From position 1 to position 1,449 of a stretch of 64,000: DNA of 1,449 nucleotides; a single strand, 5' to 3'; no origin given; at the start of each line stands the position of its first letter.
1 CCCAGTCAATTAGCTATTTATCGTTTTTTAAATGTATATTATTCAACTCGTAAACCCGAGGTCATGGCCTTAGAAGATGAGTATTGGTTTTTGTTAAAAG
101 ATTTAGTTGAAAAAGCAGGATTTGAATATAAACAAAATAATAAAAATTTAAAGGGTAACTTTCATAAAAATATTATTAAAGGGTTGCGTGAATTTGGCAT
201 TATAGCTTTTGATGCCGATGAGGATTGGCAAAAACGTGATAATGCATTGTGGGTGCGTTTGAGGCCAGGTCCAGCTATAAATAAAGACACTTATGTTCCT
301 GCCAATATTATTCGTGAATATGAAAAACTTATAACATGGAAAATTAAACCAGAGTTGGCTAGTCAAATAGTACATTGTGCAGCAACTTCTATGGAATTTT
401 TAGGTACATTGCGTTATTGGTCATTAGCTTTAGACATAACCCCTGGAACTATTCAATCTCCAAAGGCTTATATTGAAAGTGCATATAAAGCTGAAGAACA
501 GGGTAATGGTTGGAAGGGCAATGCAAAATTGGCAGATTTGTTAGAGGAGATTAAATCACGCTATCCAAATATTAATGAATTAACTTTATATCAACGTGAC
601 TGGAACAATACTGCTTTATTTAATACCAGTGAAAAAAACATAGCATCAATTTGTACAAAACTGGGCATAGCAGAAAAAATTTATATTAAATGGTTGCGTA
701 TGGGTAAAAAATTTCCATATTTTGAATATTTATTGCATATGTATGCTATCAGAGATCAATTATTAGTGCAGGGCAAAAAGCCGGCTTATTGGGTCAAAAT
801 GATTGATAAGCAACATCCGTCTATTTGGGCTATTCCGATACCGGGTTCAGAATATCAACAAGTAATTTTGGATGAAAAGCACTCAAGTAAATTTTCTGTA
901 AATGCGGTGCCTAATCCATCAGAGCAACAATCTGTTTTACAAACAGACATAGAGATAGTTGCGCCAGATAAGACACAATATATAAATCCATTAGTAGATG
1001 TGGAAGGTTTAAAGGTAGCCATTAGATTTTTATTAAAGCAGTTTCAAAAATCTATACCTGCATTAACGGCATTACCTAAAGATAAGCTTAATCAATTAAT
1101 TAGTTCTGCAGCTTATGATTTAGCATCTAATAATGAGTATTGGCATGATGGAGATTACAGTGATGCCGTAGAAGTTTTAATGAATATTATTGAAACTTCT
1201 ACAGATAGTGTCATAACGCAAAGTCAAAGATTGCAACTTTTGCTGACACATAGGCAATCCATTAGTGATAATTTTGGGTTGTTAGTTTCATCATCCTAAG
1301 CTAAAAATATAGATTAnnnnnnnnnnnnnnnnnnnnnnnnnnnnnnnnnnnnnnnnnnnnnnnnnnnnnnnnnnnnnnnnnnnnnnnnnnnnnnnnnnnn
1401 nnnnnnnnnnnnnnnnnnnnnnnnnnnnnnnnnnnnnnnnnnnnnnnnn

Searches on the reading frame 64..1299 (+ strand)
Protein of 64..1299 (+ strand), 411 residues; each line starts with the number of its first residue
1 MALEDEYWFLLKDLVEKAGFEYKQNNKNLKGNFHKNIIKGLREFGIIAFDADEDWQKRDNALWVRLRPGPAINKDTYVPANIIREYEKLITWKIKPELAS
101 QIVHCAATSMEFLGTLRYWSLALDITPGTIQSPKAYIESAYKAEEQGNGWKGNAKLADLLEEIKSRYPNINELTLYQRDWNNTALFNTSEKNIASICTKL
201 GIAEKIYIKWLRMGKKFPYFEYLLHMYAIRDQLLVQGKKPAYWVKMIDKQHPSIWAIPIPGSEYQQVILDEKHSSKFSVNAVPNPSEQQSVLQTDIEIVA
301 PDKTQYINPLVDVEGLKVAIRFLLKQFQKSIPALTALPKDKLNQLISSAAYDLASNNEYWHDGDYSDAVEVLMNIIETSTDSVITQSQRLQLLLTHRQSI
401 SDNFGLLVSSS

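Call 25: search_protein_families(library=pfam, proteins=[window:64-1299:+], max_evalue=0.0001)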
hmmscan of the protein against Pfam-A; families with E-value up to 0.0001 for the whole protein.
window:64-1299:+ (411 aa): 0 families

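Call 47: search_protein_families(library=pfam, proteins=[window:64-1299:+], max_evalue=0.01)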
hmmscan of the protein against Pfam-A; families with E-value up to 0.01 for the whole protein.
window:64-1299:+ (411 aa): 0 families

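Call 82: find_encoding_contigs(protein=window:64-1299:+, flank=10000, max_places=1)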
Protein window:64-1299:+ (411 aa): no gene with exactly this product is on record in the collection.

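Call 83: search_protein_families(library=ncbifam, proteins=[window:64-1299:+], max_evalue=0.00001)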
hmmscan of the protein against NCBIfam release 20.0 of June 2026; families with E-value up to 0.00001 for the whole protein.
window:64-1299:+ (411 aa): 0 families
